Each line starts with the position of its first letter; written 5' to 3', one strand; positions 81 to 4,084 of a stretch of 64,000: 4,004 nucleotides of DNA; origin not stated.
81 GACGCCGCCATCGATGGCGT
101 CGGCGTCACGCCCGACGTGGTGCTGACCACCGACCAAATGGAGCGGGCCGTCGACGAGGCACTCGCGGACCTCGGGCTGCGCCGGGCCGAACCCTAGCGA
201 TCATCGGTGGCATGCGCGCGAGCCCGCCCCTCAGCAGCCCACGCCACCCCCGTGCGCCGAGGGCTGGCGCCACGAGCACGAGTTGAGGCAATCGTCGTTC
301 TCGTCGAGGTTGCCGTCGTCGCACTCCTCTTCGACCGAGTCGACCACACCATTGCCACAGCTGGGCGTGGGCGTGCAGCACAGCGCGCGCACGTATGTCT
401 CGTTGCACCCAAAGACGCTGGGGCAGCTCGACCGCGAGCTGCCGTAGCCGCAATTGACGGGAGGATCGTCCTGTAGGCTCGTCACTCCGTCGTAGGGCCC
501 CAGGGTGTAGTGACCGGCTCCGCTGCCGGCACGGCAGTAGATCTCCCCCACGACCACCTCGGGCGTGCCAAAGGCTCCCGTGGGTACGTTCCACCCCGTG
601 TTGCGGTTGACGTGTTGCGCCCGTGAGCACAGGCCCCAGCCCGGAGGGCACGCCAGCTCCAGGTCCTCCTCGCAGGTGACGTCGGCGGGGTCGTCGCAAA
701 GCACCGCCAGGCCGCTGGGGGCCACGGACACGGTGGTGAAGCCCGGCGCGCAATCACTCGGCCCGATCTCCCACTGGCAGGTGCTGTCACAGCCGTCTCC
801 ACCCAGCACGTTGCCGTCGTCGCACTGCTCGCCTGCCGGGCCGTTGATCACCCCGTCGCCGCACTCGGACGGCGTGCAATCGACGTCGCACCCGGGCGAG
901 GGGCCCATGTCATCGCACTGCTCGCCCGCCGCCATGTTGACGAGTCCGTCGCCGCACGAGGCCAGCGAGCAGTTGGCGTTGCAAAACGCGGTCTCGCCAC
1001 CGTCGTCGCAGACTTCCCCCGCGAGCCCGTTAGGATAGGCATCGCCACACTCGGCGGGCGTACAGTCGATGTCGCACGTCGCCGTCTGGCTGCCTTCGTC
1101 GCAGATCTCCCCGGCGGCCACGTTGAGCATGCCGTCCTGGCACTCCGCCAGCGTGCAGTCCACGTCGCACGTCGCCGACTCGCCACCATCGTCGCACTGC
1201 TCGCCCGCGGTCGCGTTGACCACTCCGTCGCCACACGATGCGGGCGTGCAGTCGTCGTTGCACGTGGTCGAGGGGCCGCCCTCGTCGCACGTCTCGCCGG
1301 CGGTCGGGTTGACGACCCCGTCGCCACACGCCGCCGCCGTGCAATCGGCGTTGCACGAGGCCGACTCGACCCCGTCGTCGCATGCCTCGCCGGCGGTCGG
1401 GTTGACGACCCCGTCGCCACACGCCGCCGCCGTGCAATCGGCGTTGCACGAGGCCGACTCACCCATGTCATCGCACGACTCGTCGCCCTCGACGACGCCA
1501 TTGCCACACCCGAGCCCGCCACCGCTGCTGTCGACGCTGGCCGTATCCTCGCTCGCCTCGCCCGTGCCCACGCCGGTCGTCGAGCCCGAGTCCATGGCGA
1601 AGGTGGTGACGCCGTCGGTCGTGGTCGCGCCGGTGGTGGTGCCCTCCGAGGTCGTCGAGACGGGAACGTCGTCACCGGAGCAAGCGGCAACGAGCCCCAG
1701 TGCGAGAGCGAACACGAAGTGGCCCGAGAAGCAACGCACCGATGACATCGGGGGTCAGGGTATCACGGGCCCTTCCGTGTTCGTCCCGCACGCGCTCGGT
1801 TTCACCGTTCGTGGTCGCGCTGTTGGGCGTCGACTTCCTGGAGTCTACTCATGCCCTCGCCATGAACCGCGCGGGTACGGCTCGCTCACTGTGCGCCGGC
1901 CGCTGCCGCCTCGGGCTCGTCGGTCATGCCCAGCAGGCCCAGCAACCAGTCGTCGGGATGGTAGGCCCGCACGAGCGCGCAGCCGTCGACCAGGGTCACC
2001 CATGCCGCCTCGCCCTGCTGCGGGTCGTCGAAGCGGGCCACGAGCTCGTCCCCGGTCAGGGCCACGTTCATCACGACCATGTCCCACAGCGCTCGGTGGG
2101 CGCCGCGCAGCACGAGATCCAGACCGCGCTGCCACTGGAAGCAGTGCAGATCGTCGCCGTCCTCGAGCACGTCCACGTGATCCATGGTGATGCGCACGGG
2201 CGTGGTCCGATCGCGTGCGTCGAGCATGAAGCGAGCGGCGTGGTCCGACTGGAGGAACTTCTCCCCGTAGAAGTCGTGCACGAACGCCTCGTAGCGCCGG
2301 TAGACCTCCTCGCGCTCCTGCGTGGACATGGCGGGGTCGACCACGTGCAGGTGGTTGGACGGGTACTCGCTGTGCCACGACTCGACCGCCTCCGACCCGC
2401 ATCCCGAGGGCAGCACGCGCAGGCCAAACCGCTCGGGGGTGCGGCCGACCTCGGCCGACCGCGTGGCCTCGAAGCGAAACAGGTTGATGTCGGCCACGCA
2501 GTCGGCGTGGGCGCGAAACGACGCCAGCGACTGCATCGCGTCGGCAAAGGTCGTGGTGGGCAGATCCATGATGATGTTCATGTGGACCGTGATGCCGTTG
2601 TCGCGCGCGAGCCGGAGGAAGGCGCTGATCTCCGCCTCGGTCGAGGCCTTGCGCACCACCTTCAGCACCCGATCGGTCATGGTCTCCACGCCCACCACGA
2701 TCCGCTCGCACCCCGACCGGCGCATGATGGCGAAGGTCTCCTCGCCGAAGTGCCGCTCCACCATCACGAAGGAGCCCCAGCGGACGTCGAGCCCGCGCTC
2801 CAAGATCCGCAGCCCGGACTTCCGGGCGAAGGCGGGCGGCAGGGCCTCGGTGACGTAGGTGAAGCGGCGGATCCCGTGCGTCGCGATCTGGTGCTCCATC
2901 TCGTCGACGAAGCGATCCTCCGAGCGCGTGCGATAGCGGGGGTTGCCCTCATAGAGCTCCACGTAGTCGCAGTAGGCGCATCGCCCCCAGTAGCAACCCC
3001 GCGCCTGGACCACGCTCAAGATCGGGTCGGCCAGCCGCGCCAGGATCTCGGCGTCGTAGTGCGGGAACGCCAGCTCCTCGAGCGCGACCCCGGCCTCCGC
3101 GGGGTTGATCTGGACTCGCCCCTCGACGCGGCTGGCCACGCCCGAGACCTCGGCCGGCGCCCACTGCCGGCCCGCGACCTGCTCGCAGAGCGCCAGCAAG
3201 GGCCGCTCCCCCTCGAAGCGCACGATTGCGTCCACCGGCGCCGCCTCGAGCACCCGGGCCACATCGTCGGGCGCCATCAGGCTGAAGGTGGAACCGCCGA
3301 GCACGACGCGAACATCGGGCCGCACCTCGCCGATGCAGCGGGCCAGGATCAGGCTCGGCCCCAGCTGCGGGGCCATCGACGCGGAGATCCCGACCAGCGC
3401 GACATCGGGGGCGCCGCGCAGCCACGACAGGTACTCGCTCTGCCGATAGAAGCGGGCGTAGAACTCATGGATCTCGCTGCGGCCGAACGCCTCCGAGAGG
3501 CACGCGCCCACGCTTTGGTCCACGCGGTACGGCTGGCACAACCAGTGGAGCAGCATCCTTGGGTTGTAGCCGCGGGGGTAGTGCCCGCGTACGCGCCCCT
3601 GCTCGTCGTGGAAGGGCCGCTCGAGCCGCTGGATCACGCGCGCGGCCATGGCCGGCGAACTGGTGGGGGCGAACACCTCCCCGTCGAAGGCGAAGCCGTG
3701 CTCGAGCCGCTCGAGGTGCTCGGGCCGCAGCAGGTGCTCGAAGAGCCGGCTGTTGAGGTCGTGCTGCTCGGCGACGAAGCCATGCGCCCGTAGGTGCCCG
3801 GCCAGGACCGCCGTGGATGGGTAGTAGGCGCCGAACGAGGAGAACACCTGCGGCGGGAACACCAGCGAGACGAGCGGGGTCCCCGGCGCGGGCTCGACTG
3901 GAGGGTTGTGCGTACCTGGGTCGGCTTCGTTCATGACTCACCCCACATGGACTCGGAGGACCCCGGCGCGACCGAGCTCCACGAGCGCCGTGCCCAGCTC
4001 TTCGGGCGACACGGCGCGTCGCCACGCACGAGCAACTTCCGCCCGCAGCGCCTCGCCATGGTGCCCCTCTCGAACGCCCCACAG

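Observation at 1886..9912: Candidate novel RiPP-type cluster: NHLP-like precursor, rSAM/SPASM, B12-rSAM and carbamoyltransferase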

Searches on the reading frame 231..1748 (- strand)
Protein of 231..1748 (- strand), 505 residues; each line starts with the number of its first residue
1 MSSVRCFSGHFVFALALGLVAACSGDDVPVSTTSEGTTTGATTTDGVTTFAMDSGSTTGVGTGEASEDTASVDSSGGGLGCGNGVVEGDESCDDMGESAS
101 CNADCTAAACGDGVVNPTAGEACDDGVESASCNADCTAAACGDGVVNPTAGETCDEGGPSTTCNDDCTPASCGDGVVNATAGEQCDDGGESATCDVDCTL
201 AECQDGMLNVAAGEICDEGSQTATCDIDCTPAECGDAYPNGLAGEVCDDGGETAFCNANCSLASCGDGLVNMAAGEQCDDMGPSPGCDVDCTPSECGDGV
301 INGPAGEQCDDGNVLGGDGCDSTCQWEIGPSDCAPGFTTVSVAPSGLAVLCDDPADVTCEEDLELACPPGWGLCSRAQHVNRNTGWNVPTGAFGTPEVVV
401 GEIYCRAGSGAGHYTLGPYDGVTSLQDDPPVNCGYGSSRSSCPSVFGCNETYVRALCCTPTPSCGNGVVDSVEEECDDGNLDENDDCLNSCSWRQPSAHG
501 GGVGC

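Call 7: search_protein_families(library=pfam, max_evalue=0.1, proteins=[window:231-1748:-])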
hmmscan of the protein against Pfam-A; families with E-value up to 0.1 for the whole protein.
window:231-1748:- (505 aa): 2 families
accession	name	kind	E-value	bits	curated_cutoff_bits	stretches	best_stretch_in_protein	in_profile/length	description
PF13948.11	DUF4215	-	3.2e-17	63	27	2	291-325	17-47/47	Domain of unknown function (DUF4215)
PF21827.1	New_glue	-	0.0048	17.1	31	1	12-75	4-65/94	New glue protein family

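Call 8: search_protein_families(library=ncbifam, max_evalue=0.1, proteins=[window:231-1748:-])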
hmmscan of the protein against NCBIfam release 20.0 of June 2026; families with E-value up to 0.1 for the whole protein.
window:231-1748:- (505 aa): 1 family
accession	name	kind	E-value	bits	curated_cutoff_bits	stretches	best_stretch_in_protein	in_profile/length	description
TIGR02232.1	myxo_disulf_rpt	repeat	3e-19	68.5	20.8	4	294-329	2-35/38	cysteine-rich acidic repeat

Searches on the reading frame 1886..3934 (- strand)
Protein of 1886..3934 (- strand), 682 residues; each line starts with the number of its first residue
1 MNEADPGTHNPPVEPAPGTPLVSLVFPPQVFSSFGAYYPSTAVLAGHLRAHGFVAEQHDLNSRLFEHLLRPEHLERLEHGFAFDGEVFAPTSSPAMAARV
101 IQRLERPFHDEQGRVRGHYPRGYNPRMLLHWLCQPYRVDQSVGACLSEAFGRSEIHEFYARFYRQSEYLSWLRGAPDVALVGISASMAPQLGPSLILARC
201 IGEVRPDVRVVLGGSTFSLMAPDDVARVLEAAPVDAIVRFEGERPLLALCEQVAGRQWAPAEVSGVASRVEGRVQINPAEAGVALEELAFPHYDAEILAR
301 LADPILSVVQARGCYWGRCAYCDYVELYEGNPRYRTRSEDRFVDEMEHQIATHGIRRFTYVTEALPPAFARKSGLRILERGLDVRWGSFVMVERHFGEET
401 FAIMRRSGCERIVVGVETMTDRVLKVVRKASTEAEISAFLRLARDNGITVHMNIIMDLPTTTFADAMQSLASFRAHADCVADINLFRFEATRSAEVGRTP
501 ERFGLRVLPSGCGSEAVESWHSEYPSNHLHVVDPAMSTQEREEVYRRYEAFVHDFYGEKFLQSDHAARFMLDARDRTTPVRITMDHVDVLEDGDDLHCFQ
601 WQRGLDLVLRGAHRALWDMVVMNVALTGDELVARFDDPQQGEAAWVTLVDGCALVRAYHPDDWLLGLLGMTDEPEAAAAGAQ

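Call 7: search_protein_families(library=pfam, max_evalue=0.1, proteins=[window:1886-3934:-])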
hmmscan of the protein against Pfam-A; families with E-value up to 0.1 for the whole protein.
window:1886-3934:- (682 aa): 2 families
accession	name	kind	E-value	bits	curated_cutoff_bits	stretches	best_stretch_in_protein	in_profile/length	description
PF04055.27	Radical_SAM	-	8.9e-13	49.2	29.5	1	312-467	5-160/166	Radical SAM superfamily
PF02310.24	B12-binding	-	5.7e-06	26.6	32.1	1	176-249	52-120/121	B12 binding domain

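Call 8: search_protein_families(library=ncbifam, max_evalue=0.1, proteins=[window:1886-3934:-])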
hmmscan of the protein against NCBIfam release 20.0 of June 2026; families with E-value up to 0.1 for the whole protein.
window:1886-3934:- (682 aa): 27 families (the best 25 are shown)
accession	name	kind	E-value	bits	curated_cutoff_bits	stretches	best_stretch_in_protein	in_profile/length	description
TIGR03975.1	rSAM_ocin_1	subfamily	3.3e-33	115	281.85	1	179-474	130-428/606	RiPP maturation radical SAM C-methyltransferase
TIGR04072.2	rSAM_ladder_B12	equivalog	8.4e-21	74.1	360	1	207-481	98-354/443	lipid biosynthesis B12-binding/radical SAM protein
TIGR04385.1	B12_rSAM_cofa1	equivalog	1.8e-20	73.6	450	1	193-464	85-352/438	B12 lower ligand biosynthesis radical SAM protein BzaD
TIGR04479.1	bcpD_PhpK_rSAM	subfamily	1.3e-19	70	600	1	162-464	95-397/504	PhpK family radical SAM P-methyltransferase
TIGR03471.1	HpnJ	equivalog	3.2e-19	69.2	577.6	1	175-463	66-352/472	hopanoid biosynthesis associated radical SAM protein HpnJ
TIGR02026.1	BchE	equivalog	2.3e-18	66.3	481.35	1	175-470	63-359/497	magnesium-protoporphyrin IX monomethyl ester anaerobic oxidative cyclase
NF050148.1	rSAM_ApyD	equivalog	4.2e-17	61.8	750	1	193-470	89-360/645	RiPP biosynthesis radical SAM protein ApyD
TIGR04367.1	HpnR_B12_rSAM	equivalog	1.1e-13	50.6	650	1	181-457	64-334/490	hopanoid C-3 methylase HpnR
TIGR04013.1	B12_SAM_MJ_1487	hypoth_equivalog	2.5e-11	43.1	251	2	410-488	267-345/382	TIGR04013 family B12-binding domain/radical SAM domain-containing protein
NF040546.1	rSAM_CUAEP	equivalog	1e-10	40.9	500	1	179-476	49-341/468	CUAEP/CCAEP-tail radical SAM (seleno)protein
TIGR04014.1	B12_SAM_MJ_0865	equivalog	3.2e-08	32.8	360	2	228-359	84-210/434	methyl-coenzyme M reductase glutamine C-methyltransferase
TIGR04295.1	B12_rSAM_oligo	hypoth_equivalog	1.4e-07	30.6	400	1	228-455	118-342/422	TIGR04295 family B12-binding domain-containing radical SAM protein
NF040542.1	rSAM_RCCLKC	equivalog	5e-07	29.2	450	1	177-475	48-348/423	arsinothricin biosynthesis radical SAM protein ArsL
NF033070.1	rSAM_AprD4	equivalog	1.6e-06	27.3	500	1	304-464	195-354/456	AprD4 family radical SAM diol-dehydratase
TIGR03994.1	rSAM_HemZ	equivalog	2.3e-06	27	321.4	1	398-471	187-261/401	coproporphyrinogen dehydrogenase HemZ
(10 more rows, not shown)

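Call 86: search_solved_structures(query=window:1886-3931:-, max_evalue=0.01)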
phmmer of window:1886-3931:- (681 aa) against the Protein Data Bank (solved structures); distinct sequences matched with E-value up to 0.01: 1.
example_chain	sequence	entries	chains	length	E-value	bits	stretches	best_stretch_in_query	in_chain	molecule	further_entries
5exi_A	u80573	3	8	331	0.00074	21.3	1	320-476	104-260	Lipoyl synthase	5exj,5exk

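Call 95: list_cluster_members(proteins=[window:1889-3934:-, window:3941-5968:-])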
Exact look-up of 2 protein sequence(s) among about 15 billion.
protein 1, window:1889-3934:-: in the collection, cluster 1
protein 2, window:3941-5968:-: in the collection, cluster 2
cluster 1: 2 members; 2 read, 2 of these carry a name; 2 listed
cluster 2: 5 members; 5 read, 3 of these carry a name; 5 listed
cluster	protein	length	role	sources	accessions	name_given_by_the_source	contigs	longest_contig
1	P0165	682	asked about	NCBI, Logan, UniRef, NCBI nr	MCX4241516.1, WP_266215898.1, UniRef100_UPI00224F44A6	B12-binding domain-containing radical SAM protein [Paraliomyxa miuraensis] | B12-binding domain-containing radical SAM protein n=1 Tax=Paraliomyxa miuraensis ... | radical SAM protein [Paraliomyxa miuraensis]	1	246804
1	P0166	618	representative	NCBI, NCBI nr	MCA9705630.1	MAG: radical SAM protein, partial [Myxococcales bacterium] | radical SAM protein [Myxococcales bacterium]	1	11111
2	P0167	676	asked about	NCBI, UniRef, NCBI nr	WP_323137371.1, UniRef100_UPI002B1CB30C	carbamoyltransferase family protein [Paraliomyxa miuraensis] | carbamoyltransferase family protein n=1 Tax=Paraliomyxa miuraensis TaxID=376150 ... | carbamoyltransferase C-terminal domain-containing protein [Paraliomyxa miuraensis]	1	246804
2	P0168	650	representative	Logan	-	-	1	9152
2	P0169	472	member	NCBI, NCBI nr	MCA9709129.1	MAG: hypothetical protein KDK70_25015, partial [Myxococcales bacterium] | hypothetical protein [Myxococcales bacterium]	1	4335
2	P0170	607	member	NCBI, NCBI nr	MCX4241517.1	hypothetical protein OEB96_12895 [Paraliomyxa miuraensis] | hypothetical protein [Paraliomyxa miuraensis]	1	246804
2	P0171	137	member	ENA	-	-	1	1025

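Call 96: find_encoding_contigs(protein=P0166, flank=10000, max_places=2)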
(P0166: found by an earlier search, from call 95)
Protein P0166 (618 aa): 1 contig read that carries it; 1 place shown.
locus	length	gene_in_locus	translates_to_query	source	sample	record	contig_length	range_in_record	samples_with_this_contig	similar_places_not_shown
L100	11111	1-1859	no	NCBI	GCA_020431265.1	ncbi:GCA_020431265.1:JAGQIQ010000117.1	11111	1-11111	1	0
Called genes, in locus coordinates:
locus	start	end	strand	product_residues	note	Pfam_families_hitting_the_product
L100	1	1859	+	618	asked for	PF02310:B12-binding (weak), PF04055:Radical_SAM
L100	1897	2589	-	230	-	-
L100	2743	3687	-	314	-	-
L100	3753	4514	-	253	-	PF00106:adh_short, PF08659:KR, PF23441:SDR, PF13561:adh_short_C2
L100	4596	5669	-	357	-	PF02805:Ada_Zn_binding, PF00165:HTH_AraC (weak), PF09339:HTH_IclR (faint), PF12833:HTH_18, PF01035:DNA_binding_1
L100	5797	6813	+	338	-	PF21340:Polysacc_lyase-like (faint)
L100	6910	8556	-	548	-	PF13517:FG-GAP_3 (faint), PF01839:FG-GAP (faint)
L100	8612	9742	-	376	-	-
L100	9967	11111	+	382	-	PF25390:WD40_RLD, PF13540:RCC1_2, PF00415:RCC1 (weak)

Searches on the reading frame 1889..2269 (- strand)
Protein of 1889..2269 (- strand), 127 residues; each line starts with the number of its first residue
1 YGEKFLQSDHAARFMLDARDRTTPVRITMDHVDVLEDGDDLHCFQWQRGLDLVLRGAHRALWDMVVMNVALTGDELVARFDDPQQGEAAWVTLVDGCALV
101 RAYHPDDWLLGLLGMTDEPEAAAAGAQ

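Call 45: search_protein_families(library=pfam, max_evalue=10, proteins=[window:1889-2269:-])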
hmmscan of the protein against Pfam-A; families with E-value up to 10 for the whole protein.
seq(127 aa): 0 families
